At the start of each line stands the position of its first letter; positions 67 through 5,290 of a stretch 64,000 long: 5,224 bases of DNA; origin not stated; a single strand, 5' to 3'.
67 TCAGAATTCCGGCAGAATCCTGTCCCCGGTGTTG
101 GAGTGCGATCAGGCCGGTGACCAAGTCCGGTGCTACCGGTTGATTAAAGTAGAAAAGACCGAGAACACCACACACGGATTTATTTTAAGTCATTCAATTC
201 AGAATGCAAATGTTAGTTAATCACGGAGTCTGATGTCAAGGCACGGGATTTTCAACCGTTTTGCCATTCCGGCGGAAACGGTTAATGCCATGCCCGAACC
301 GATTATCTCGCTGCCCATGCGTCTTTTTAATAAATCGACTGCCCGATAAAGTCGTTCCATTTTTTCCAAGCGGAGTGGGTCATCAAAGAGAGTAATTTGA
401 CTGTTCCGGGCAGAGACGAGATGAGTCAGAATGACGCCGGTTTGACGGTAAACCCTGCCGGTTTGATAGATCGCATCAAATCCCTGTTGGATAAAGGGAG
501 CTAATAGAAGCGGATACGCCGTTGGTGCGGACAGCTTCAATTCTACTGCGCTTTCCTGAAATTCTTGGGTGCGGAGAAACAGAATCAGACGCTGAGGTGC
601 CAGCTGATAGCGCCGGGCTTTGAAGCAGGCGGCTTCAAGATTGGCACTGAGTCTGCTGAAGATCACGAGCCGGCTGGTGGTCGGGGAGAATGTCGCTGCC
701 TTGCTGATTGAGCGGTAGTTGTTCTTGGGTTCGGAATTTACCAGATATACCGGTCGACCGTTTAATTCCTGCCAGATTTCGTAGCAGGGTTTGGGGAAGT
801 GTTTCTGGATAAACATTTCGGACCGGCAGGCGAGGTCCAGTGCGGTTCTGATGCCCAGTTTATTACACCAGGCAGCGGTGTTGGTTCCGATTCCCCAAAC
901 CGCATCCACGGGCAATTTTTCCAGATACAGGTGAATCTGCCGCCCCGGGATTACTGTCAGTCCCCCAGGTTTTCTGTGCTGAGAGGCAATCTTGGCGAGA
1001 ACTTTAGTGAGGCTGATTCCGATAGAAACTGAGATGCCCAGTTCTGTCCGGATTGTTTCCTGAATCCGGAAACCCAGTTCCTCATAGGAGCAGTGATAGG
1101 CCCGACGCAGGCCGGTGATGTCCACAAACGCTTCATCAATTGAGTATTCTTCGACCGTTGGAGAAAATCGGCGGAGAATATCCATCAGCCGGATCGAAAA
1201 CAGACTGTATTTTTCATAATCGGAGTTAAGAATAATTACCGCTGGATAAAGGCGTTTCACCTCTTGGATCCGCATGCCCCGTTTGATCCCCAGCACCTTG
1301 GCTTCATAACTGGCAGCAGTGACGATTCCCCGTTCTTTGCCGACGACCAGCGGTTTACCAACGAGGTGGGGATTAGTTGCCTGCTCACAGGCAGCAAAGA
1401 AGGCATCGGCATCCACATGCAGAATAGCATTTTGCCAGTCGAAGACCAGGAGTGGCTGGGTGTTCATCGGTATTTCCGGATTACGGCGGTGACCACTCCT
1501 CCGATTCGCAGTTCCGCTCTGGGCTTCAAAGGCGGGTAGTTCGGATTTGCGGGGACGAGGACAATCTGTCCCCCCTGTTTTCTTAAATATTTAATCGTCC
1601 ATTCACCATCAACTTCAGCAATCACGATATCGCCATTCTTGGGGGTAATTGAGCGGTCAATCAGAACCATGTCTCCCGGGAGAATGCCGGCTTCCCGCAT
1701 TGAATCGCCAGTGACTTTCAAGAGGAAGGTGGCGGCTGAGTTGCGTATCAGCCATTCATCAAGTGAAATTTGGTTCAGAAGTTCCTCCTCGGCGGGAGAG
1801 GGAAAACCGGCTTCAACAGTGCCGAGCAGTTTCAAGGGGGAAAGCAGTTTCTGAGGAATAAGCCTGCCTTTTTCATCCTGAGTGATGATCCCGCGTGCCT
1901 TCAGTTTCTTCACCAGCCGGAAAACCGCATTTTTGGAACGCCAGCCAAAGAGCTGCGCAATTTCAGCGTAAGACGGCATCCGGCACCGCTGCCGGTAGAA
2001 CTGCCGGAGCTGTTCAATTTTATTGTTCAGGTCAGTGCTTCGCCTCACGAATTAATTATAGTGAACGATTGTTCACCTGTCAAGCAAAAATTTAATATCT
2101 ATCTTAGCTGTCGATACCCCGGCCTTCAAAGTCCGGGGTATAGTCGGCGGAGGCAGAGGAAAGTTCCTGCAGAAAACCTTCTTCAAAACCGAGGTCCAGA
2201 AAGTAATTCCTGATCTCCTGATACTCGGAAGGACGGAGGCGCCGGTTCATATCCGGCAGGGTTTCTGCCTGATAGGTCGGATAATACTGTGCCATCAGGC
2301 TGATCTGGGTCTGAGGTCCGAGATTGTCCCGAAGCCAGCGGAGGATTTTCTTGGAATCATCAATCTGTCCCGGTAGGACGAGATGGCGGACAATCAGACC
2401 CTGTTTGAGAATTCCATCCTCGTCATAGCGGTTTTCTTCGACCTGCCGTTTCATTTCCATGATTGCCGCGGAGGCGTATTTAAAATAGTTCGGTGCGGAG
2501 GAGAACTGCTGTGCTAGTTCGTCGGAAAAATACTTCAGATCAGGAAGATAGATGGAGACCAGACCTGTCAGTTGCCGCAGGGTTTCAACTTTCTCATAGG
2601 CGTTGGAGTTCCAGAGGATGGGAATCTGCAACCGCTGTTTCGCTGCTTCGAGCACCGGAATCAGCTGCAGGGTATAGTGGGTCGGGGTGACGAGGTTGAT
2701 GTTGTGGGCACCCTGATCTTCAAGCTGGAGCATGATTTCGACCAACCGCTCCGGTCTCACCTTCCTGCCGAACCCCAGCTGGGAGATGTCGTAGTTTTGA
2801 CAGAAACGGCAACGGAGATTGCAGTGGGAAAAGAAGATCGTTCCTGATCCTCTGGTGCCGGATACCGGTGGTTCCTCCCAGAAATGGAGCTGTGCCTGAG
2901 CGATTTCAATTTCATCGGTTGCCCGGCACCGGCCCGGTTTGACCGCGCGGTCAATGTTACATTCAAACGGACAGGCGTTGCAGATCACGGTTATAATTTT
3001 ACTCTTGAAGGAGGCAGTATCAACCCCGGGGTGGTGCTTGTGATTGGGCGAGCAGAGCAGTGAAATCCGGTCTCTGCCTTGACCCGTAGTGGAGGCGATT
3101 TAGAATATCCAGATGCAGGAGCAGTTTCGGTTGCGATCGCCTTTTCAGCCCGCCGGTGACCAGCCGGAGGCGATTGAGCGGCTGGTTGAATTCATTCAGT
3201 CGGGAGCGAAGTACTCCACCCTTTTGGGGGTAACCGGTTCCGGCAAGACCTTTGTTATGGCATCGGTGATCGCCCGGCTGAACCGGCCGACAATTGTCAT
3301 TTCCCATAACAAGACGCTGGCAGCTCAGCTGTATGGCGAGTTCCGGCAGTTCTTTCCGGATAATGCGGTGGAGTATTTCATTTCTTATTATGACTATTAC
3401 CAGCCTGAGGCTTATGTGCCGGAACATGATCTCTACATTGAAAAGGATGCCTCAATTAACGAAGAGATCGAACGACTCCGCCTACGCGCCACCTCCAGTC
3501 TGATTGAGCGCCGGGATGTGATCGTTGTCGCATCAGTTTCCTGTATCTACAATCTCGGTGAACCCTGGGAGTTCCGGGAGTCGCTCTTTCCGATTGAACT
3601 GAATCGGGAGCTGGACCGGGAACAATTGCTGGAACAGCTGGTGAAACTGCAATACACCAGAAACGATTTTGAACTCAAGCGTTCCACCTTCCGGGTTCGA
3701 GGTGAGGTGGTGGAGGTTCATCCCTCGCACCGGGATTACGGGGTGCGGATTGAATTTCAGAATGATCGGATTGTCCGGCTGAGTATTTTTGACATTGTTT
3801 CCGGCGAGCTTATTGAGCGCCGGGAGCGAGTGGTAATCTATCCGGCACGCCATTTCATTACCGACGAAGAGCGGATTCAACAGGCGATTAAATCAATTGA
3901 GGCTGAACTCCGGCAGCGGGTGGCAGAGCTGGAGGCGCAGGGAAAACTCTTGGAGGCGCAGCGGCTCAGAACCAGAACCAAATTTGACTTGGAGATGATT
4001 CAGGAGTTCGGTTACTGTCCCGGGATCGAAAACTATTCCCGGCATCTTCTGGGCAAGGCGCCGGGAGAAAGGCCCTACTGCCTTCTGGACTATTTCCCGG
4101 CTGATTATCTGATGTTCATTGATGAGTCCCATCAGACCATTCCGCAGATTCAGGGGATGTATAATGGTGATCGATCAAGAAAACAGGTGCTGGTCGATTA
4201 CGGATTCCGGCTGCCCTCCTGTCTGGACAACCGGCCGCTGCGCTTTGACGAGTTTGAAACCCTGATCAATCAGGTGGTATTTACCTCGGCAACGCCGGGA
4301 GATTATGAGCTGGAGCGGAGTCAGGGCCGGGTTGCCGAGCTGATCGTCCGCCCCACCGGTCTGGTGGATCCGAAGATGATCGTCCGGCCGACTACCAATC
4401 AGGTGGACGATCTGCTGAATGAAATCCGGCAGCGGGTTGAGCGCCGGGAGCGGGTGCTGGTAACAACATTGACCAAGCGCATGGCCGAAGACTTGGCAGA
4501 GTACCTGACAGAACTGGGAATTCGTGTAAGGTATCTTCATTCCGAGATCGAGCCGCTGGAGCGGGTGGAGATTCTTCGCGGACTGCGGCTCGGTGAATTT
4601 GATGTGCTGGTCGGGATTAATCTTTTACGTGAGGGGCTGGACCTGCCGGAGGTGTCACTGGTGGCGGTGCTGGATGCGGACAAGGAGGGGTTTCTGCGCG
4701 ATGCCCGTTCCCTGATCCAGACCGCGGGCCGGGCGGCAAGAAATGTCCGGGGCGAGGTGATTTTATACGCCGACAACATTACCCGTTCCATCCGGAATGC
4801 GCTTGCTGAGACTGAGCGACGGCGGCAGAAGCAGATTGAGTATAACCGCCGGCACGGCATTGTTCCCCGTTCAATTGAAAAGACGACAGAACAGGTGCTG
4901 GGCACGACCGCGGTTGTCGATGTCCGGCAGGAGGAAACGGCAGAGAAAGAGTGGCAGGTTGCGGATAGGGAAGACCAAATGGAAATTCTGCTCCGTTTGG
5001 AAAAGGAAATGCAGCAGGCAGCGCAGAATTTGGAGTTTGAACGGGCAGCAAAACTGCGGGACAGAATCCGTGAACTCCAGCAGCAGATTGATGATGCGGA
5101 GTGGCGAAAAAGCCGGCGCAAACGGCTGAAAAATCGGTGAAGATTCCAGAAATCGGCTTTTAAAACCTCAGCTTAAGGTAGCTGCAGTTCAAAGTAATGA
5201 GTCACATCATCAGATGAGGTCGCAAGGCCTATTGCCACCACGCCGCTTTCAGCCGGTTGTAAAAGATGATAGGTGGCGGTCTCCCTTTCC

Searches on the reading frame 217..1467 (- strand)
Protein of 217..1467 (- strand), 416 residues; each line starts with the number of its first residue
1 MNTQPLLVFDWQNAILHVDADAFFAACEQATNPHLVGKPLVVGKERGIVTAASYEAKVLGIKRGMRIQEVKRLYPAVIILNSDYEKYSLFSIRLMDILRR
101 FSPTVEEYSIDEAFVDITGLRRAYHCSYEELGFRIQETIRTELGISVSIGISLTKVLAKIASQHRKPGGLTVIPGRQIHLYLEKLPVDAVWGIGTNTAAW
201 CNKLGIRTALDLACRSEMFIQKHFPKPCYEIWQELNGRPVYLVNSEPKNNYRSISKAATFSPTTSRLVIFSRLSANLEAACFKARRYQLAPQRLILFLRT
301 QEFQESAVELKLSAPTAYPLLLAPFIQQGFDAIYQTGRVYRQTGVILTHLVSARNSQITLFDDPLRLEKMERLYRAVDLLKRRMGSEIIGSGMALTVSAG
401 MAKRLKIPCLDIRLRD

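Call 35: search_protein_families(library=pfam, proteins=[window:217-1467:-], max_evalue=0.0001)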
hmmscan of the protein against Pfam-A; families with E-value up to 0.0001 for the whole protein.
window:217-1467:- (416 aa): 2 families
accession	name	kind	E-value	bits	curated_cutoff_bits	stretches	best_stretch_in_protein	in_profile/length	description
PF00817.25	IMS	-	9.1e-48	162.4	23.2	1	18-163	1-148/148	impB/mucB/samB family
PF11799.13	IMS_C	-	1.3e-11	45.4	20.7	1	252-360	2-109/109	impB/mucB/samB family C-terminal domain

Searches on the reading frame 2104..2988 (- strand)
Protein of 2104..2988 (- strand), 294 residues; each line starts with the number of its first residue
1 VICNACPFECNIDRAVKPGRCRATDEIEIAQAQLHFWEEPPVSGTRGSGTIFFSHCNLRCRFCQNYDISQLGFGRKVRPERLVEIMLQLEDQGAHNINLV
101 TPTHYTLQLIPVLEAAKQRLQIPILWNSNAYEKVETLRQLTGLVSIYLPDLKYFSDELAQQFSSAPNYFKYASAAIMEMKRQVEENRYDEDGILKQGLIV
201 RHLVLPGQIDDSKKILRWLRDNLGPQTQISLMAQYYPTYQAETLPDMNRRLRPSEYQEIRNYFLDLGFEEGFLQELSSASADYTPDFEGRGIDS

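Call 35: search_protein_families(library=pfam, proteins=[window:2104-2988:-], max_evalue=0.0001)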
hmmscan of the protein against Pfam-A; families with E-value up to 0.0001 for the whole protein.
window:2104-2988:- (294 aa): 2 families
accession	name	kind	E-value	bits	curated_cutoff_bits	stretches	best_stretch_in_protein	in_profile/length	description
PF04055.27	Radical_SAM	-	1.2e-11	45.5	29.5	1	51-218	2-165/166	Radical SAM superfamily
PF13353.11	Fer4_12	-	6.2e-06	27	22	1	44-135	5-96/137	4Fe-4S single cluster domain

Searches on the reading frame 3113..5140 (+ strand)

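Call 35: search_protein_families(library=pfam, proteins=[window:3113-5140:+], max_evalue=0.0001)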
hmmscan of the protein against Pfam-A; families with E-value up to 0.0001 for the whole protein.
window:3113-5140:+ (675 aa): 6 families
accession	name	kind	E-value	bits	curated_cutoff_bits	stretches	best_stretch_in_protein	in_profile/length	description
PF17757.6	UvrB_inter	-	4.5e-27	94.4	22.9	1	161-248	3-91/91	UvrB interaction domain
PF00271.37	Helicase_C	-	7e-20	71.8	23.5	1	432-544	4-109/110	Helicase conserved C-terminal domain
PF12344.14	UvrB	-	2.2e-19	69.5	27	1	551-591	1-41/43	Ultra-violet resistance protein B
PF04851.21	ResIII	-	4.7e-13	49.8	22.5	1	16-92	7-84/164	Type III restriction enzyme, res subunit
PF02151.25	UVR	-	2.4e-10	40.3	21.5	1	626-658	4-36/36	UvrB/uvrC motif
PF00270.35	DEAD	-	2.5e-05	24.5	26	0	34-83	16-71/167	DEAD/DEAH box helicase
